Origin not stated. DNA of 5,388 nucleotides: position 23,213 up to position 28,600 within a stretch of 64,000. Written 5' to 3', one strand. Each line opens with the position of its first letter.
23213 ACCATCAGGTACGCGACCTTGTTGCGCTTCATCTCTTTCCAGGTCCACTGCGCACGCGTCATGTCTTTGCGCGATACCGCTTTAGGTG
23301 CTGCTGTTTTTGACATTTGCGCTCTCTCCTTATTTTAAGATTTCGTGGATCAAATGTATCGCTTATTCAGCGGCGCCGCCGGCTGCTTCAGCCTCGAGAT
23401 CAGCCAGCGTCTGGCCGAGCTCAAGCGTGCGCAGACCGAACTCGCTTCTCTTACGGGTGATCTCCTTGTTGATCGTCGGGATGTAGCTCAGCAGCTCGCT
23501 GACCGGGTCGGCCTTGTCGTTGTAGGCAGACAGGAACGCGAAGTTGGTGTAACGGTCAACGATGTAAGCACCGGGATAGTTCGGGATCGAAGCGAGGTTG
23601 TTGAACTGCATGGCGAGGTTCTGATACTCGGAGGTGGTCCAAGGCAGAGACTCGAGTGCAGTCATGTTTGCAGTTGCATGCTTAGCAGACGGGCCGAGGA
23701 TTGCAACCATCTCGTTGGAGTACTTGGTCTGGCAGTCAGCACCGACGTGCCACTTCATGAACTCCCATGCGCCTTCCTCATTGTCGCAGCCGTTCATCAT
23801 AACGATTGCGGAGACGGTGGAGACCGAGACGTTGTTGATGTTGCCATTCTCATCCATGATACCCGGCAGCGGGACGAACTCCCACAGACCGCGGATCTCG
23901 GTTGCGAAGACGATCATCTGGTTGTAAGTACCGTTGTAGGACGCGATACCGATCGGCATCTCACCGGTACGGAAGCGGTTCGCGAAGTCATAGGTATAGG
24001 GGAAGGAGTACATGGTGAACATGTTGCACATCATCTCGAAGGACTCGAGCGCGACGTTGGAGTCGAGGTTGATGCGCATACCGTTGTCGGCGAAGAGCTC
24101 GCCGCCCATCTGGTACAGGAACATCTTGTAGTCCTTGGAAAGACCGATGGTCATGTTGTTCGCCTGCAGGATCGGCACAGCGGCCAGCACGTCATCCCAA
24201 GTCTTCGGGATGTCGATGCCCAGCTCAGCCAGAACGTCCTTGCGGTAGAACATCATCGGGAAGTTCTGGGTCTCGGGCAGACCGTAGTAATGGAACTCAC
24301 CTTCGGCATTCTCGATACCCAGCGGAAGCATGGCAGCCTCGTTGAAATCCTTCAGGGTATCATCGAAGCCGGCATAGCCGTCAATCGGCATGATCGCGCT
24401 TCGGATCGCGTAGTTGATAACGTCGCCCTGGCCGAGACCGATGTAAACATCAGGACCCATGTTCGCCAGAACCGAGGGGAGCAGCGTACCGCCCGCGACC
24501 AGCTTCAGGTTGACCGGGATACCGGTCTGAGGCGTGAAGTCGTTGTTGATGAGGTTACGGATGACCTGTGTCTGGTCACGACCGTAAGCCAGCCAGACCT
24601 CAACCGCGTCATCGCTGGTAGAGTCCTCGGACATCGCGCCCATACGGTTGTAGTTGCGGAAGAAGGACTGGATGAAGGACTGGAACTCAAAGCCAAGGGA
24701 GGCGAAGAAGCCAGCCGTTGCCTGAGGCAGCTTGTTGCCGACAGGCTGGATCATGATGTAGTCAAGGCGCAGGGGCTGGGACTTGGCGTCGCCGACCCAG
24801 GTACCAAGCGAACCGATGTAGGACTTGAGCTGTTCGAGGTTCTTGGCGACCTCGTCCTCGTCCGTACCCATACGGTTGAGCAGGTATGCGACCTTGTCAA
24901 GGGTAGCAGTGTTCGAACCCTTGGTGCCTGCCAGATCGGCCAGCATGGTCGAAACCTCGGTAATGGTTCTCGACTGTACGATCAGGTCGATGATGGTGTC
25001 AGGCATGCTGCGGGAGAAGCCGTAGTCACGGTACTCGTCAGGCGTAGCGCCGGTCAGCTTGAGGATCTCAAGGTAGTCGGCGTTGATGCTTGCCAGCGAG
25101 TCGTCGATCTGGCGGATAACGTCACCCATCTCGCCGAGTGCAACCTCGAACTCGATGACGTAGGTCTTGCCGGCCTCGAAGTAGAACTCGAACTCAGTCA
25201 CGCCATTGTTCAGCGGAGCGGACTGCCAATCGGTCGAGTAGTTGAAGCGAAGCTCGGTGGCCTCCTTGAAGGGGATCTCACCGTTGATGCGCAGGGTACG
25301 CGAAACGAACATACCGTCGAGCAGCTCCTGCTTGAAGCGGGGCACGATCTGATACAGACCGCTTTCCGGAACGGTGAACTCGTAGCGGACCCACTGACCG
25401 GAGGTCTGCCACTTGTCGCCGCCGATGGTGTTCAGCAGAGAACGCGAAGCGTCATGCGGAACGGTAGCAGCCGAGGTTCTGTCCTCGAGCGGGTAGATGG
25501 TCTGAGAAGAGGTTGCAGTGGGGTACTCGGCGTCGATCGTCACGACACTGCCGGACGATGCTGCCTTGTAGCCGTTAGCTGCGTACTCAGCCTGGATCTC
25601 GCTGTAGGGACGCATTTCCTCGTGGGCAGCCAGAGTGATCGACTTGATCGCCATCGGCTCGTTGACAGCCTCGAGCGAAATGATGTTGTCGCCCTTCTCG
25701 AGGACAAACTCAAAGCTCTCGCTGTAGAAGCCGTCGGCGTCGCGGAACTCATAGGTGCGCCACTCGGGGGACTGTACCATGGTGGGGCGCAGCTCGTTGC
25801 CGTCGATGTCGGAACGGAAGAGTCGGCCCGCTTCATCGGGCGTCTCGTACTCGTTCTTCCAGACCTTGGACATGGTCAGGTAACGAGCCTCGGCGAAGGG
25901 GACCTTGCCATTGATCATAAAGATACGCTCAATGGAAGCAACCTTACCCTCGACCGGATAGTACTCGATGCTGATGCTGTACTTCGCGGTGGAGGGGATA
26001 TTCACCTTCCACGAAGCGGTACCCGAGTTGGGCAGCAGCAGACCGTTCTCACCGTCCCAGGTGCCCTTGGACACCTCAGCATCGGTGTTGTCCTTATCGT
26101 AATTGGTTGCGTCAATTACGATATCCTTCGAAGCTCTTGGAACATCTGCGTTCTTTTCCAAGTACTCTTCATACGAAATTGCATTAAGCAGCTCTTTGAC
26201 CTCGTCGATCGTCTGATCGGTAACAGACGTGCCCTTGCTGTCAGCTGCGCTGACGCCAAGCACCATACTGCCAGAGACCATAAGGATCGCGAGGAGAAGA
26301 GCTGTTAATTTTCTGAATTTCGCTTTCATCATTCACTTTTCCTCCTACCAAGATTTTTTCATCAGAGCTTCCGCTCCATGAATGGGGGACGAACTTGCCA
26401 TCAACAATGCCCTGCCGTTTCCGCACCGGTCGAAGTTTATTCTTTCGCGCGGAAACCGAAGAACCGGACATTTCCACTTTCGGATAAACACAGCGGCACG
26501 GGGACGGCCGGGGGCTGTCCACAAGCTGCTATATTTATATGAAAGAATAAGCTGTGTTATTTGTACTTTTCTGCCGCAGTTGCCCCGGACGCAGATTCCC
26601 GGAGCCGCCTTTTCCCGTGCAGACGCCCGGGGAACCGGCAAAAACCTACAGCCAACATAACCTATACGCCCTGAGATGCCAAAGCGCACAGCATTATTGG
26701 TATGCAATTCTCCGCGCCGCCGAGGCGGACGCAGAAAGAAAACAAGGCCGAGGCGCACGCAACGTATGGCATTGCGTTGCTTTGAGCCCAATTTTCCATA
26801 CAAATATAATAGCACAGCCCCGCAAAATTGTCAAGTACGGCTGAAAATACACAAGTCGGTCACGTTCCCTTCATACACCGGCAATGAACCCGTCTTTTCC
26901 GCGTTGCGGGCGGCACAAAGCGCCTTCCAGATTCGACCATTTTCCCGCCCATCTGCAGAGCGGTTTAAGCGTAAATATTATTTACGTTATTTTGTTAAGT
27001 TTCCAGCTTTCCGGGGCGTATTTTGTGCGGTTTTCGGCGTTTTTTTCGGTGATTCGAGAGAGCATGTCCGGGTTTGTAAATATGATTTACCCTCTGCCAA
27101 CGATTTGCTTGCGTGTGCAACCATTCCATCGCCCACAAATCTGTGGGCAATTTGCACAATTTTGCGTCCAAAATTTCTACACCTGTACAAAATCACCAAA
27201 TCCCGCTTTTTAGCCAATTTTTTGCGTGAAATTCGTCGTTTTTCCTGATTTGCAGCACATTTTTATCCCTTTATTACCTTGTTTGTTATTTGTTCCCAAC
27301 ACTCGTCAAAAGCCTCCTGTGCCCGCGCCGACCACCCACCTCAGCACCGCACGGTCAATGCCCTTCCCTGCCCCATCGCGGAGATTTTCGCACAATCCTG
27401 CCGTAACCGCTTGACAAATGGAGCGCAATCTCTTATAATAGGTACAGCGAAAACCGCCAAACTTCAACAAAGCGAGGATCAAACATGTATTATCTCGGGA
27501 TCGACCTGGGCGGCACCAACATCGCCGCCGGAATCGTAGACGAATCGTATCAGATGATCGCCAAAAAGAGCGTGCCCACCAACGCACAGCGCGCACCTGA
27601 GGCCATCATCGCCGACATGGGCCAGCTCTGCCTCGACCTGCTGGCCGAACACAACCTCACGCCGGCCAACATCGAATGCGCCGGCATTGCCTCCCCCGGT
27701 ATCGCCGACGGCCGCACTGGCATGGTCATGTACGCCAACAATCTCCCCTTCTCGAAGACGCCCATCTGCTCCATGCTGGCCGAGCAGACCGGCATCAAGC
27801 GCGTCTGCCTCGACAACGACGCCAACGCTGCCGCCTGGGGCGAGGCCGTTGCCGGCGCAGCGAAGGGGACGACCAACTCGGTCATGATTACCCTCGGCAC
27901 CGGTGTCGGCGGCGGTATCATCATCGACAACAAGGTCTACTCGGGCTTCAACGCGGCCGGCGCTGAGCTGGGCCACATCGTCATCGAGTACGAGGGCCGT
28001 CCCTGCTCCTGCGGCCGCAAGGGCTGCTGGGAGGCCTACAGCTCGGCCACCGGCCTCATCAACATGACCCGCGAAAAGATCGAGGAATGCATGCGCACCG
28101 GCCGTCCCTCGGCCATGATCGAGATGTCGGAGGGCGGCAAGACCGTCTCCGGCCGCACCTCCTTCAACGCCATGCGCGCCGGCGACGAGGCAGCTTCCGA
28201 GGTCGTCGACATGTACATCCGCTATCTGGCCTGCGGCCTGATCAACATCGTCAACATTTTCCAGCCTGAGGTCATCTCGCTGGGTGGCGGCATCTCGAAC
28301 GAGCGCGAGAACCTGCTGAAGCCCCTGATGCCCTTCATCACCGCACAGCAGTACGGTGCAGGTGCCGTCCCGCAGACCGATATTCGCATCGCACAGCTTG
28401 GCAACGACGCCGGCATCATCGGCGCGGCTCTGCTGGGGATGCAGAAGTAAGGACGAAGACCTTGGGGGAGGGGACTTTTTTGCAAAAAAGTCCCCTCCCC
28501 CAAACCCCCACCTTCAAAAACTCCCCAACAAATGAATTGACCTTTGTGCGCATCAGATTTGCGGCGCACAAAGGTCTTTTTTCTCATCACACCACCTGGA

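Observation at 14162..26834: Seven-gene glycan-uptake operon: two permease pairs, one CBM-fused binding protein, two unusual exported proteins, no ATPase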

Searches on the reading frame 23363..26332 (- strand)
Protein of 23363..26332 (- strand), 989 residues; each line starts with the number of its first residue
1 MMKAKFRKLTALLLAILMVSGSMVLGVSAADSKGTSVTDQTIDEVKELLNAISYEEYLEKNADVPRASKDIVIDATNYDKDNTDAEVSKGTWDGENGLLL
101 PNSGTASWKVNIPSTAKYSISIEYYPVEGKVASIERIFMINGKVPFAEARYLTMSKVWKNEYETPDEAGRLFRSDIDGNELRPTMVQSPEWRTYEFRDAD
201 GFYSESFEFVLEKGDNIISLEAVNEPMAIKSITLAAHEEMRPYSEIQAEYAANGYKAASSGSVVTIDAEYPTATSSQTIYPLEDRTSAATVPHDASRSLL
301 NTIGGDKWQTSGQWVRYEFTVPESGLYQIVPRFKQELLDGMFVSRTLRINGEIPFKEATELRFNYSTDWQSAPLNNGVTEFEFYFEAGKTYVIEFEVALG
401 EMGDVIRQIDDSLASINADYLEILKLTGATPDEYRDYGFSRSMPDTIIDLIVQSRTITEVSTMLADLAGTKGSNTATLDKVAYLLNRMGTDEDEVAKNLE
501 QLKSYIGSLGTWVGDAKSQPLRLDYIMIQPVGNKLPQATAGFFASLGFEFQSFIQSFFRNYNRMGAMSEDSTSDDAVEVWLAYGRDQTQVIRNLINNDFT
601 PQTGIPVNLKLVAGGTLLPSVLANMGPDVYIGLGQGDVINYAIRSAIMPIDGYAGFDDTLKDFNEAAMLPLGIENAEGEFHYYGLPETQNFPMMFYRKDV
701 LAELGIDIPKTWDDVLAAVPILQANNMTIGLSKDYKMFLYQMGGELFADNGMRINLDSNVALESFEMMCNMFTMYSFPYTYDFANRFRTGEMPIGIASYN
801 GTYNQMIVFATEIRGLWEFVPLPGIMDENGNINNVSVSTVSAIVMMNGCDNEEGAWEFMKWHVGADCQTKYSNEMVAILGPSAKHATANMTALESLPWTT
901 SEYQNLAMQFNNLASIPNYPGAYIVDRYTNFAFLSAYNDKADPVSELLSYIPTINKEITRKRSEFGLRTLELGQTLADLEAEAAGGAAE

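Call 3: search_protein_families(library=pfam, proteins=[window:23363-26332:-], max_evalue=0.01)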
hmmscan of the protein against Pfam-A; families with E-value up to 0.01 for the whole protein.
window:23363-26332:- (989 aa): 3 families
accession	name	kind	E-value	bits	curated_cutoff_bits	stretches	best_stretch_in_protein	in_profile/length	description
PF01547.30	SBP_bac_1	-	1.3e-21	78.3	26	1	590-861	9-299/307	Bacterial extracellular solute-binding protein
PF13416.11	SBP_bac_8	-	3.1e-19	70.3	27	1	598-885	5-264/279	Bacterial extracellular solute-binding protein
PF25275.1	Golvesin_C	-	0.0072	16.8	31.6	0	103-129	40-66/132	Golvesin C-terminal domain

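Call 4: search_protein_families(library=ncbifam, proteins=[window:23363-26332:-], max_evalue=0.01)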
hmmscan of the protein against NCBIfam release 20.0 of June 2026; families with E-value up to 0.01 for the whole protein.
window:23363-26332:- (989 aa): 0 families

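Call 25: find_homologous_proteins(query=window:23363-26332:-, max_evalue=0.00001)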
Query window:23363-26332:- (989 aa): 1372 proteins with E <= 0.00001 among 8000 candidates; the best 120 are listed.
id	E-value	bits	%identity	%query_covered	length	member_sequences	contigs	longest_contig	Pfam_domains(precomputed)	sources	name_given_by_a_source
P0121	0.0e+0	2242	100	100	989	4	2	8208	PF13416.12,PF01547.31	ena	-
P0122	0.0e+0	2105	93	99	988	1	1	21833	PF13416.12,PF01547.31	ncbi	-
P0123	0.0e+0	1978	88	98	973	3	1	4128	PF13416.12,PF01547.31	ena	-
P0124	0.0e+0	1976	86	100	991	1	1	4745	PF13416.12,PF01547.31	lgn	-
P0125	0.0e+0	1968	87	100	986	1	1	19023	PF13416.12,PF01547.31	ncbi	-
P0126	0.0e+0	1944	85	100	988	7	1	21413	PF13416.12,PF01547.31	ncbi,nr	ncbi:MAG: extracellular solute-binding protein [Clostridia bacterium]|nr:extracellular solute-bindin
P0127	0.0e+0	1941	86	100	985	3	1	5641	PF13416.12,PF01547.31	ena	-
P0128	0.0e+0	1909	85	100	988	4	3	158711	PF13416.12,PF01547.31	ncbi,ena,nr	ncbi:MAG: extracellular solute-binding protein [Clostridia bacterium]|nr:extracellular solute-bindin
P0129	0.0e+0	1541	67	98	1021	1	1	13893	PF13416.12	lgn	-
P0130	0.0e+0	1516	67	100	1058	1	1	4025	-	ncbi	-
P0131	0.0e+0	1514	67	100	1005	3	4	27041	PF13416.12,PF01547.31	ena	-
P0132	0.0e+0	1514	68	97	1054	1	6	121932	PF01547.31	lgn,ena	-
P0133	0.0e+0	1480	48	92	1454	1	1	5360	-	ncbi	-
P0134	0.0e+0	1467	65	99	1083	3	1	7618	PF01547.31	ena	-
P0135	0.0e+0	1466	64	100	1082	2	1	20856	PF13416.12,PF01547.31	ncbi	-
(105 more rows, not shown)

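Call 44: predict_structure(alignment_id=A2)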
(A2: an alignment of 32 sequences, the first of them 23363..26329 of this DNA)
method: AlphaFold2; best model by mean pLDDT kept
length: 988 residues; sequences in the alignment: 32
mean_pLDDT: 64.3   pTM: 0.55
mean pLDDT of the five models: 64.3, 63.0, 61.4, 60.2, 56.6
residues with pLDDT >= 90: 118; 70-90: 312; 50-70: 288; < 50: 270
segments of 3 or more residues with pLDDT < 50: 1-3, 20-41, 299-305, 582-591, 617-623, 632-650, 658-690, 733-780, 806-811, 826-841, 871-944, 964-966, 971-975, 986-988
pLDDT, mean of each block of 10 residues (from residue 1): 56 60 30 28 54 85 89 91 90 90 91 92 82 84 82 81 69 67 78 80 82 92 88 86 91 87 81 67 52 52 53 87 92 68 82 87 79 89 93 83 79 84 75 78 86 88 75 77 87 80 71 64 85 70 63 59 55 62 45 54 62 49 56 37 36 54 32 32 34 73 74 68 70 40 31 32 35 29 65 65 50 57 48 35 57 70 55 39 28 27 31 31 46 40 50 55 51 55 54
secondary structure, 60 per line:
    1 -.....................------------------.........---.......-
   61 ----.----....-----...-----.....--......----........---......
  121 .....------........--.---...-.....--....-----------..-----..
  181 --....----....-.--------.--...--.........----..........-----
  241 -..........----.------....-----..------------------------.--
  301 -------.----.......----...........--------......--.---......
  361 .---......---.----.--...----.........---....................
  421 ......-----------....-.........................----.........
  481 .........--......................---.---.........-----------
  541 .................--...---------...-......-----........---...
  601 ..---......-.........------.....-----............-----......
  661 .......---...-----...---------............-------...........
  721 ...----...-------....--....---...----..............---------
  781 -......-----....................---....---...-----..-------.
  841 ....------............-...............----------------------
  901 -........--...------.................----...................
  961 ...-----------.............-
elements in order (helices of 4 or more, strands of 3 or more residues): H2-22 H41-49 H53-59 E70-73 E87-91 E94-99 E104-111 E115-125 E132-139 E150-154 E157-160 E183-186 E191-194 E208-210 E213-221 E226-235 H242-251 E263-266 E313-319 E324-334 E343-348 H355-359 E365-370 E382-384 E389-397 H401-426 H438-441 H443-467 H472-489 H492-513 E521-529 H541-557 E576-581 H587-594 H598-602 E606-611 H613-621 E628-632 H638-649 H655-667 E671-673 E679-681 E691-696 H697-702 H711-723 E728-730 E738-741 E744-747 E751-753 H758-771 H782-787 E793-797 H798-812 E816-819 E823-825 E840-844 H851-862 H864-878 H902-909 H921-937 H942-963 H975-987

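Call 47: fold_search(model_id=the predicted structure, library=pdb)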
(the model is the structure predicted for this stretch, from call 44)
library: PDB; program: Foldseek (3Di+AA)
matches with E <= 10: 1116; with E <= 0.001: 392
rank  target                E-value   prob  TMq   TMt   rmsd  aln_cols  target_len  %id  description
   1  3uor_A                2.4e-08  1.00  0.21  0.41  16.2       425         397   18  The structure of the sugar-binding protein MalE from the phytopathogen Xanthomonas citri (released 2011-12-14)
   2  3uor_B                3.3e-08  1.00  0.20  0.41  16.2       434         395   16  The structure of the sugar-binding protein MalE from the phytopathogen Xanthomonas citri (released 2011-12-14)
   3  2z8d_A                3.7e-08  1.00  0.18  0.35  17.4       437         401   17  The galacto-N-biose-/lacto-N-biose I-binding protein (GL-BP) of the ABC transporter from Bifidobacterium longum in com (released 2008-03-18)
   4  2z8d_B                8.0e-08  1.00  0.18  0.35  17.4       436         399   16  The galacto-N-biose-/lacto-N-biose I-binding protein (GL-BP) of the ABC transporter from Bifidobacterium longum in com (released 2008-03-18)
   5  7vfq_B                8.0e-08  1.00  0.18  0.34  18.1       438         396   15  Wild type GltA from Bifidobacterium infantis JCM 1222 complexed with lacto-N-tetraose (released 2022-09-14)
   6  5x7o_A                1.2e-07  1.00  0.10  0.08  18.1       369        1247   11  Crystal structure of Paenibacillus sp. 598K alpha-1,6-glucosyltransferase (released 2017-07-26)
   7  6f2p                  1.4e-07  1.00  0.11  0.10  18.3       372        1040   10  Structure of Paenibacillus xanthan lyase to 2.6 A resolution (released 2018-12-05)
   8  7vfr_A                1.4e-07  1.00  0.18  0.36  18.5       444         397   15  GltA N83K mutant from Bifidobacterium infantis JCM 1222 complexed with lacto-N-tetraose (released 2022-09-14)
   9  7c14_A                1.4e-07  1.00  0.18  0.33  16.1       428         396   16  Crystal structure of a dinucleotide-binding protein (Q274A) of ABC transporter endogenously bound to uridylyl-3'-5'-ph (released 2021-03-10)
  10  5ci5_B                1.8e-07  1.00  0.17  0.33  15.7       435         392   14  Crystal Structure of an ABC transporter Solute Binding Protein from Thermotoga Lettingae TMO (Tlet_1705, TARGET EFI-51 (released 2015-07-22)
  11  2heu_A                2.0e-07  1.00  0.17  0.35  15.6       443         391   15  Atomic resolution structure of apo-form of RafE from Streptococcus pneumoniae (released 2007-06-05)
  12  7vfq_C                2.2e-07  1.00  0.18  0.35  18.1       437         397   15  Wild type GltA from Bifidobacterium infantis JCM 1222 complexed with lacto-N-tetraose (released 2022-09-14)
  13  7vfq_A                2.4e-07  1.00  0.18  0.36  18.0       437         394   15  Wild type GltA from Bifidobacterium infantis JCM 1222 complexed with lacto-N-tetraose (released 2022-09-14)
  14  2hfb_B                2.7e-07  1.00  0.18  0.38   9.9       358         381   16  Crystal structure of selenomethionine-labelled RafE from Streptococcus pneumoniae (released 2007-06-05)
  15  4bla_A                3.1e-07  1.00  0.18  0.23  16.0       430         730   14  Crystal structure of full-length human Suppressor of fused (SUFU) mutant lacking a regulatory subdomain (crystal form  (released 2013-11-27)
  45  2vzp_B                1.4e-06  1.00  0.11  0.68   7.0       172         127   17  Atomic Resolution Structure of the C-terminal CBM35 from Amycolatopsis orientalis exo-chitosanase CsxA (released 2009-01-13)
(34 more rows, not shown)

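Call 57: search_solved_structures(query=A2, max_evalue=1)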
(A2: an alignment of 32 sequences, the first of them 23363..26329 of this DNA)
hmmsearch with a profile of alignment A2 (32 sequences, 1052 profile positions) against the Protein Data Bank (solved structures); distinct sequences matched with E-value up to 1: 29.
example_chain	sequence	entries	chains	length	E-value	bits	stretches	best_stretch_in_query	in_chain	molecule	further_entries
5ysb_A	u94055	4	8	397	7.7e-11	43.6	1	575-874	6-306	Lin1841 protein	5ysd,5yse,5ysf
9xf5_A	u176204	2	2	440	9.3e-08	33.4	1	571-729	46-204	ABC transporter substrate-binding protein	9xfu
5ci5_A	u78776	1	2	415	4.1e-05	24.6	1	599-779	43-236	Extracellular solute-binding protein family 1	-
3uor_A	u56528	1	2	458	0.00051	21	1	580-723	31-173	ABC transporter sugar binding protein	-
7eho_A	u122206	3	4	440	0.0011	19.9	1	627-732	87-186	Chitin oligosaccharide binding protein NagB2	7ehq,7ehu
7ehp_A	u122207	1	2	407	0.0042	18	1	683-723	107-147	chitin oligosaccahride binding protein NagB1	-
9lff_A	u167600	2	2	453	0.0044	17.9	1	644-739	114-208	SN-glycerol-3-phophate ABC transporter, periplasmic SN-glycerol-3-phosphate-binding protei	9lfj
4r9f_A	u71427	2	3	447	0.0076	17.2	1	619-711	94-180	MBP1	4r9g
6h0h_A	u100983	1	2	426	0.0089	16.9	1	599-728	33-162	Probable solute binding protein of ABC transporter system for sugars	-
6q5g_A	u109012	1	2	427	0.0089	16.9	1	599-728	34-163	Sugar ABC transporter substrate-binding protein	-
3vxb_A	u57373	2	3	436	0.015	16.2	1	630-728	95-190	Putative sugar-binding lipoprotein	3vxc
8vqk_A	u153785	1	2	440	0.021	15.7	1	664-773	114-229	Putative ABC transporter periplasmic-binding protein YcjN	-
8xba_A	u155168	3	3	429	0.022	15.6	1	599-730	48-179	XylA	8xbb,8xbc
4g68_B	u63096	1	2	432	0.06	14.2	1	673-729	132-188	ABC transporter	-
8a3k_UNK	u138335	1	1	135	0.12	13.2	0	449-506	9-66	sc-apCC-4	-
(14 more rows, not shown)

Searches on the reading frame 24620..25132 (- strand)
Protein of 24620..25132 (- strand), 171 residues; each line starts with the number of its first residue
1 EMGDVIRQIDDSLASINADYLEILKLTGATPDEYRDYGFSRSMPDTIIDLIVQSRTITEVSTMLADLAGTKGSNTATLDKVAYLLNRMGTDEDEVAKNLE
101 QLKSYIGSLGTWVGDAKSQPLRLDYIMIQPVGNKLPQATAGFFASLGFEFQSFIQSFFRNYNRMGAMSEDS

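Call 64: search_protein_families(library=pfam, proteins=[window:24620-25132:-], max_evalue=10)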
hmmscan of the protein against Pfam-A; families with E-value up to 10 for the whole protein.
window:24620-25132:- (171 aa): 2 families
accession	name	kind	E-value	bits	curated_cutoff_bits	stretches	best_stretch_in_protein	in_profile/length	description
PF22297.1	PccH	-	0.012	16.1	24.4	1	71-114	68-109/133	PccH Cytochrome c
PF04675.19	DNA_ligase_A_N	-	0.22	12.2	24.6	1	54-92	108-148/174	DNA ligase N terminus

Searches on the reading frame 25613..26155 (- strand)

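Call 64: search_protein_families(library=pfam, proteins=[window:25613-26155:-], max_evalue=10)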
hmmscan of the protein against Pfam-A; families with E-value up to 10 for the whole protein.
window:25613-26155:- (181 aa): 2 families
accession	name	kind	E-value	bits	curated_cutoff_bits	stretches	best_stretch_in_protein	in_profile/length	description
PF20944.2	StcE_b-sandwich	-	0.11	13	27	1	26-66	6-44/75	Metalloprotease StcE, beta-sandwich domain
PF25275.1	Golvesin_C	-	0.17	12.4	31.6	1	44-70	40-66/132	Golvesin C-terminal domain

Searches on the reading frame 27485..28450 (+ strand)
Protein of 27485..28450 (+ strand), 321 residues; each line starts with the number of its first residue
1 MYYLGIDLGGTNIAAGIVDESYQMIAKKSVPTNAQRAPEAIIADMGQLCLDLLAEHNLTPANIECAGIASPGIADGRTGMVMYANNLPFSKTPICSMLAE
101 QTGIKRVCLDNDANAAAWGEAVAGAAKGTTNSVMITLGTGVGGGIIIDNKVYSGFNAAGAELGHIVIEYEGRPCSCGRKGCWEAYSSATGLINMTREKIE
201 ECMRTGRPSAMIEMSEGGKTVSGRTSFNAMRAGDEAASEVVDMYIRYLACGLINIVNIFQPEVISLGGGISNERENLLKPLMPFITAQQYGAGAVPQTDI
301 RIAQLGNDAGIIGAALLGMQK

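Call 22: search_protein_families(library=pfam, proteins=[window:27485-28450:+], max_evalue=0.001)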
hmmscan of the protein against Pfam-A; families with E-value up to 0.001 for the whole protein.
window:27485-28450:+ (321 aa): 3 families
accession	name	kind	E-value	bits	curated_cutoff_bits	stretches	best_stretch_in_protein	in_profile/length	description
PF00480.26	ROK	-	1.2e-65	222.4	22.9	1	3-318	1-291/294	ROK family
PF01869.26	BcrAD_BadFG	-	1.8e-07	31.4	31.5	0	4-83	1-82/271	BadF/BadG/BcrA/BcrD ATPase family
PF00370.27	FGGY_N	-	0.00024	21.2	28.8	1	2-70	1-77/245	FGGY family of carbohydrate kinases, N-terminal domain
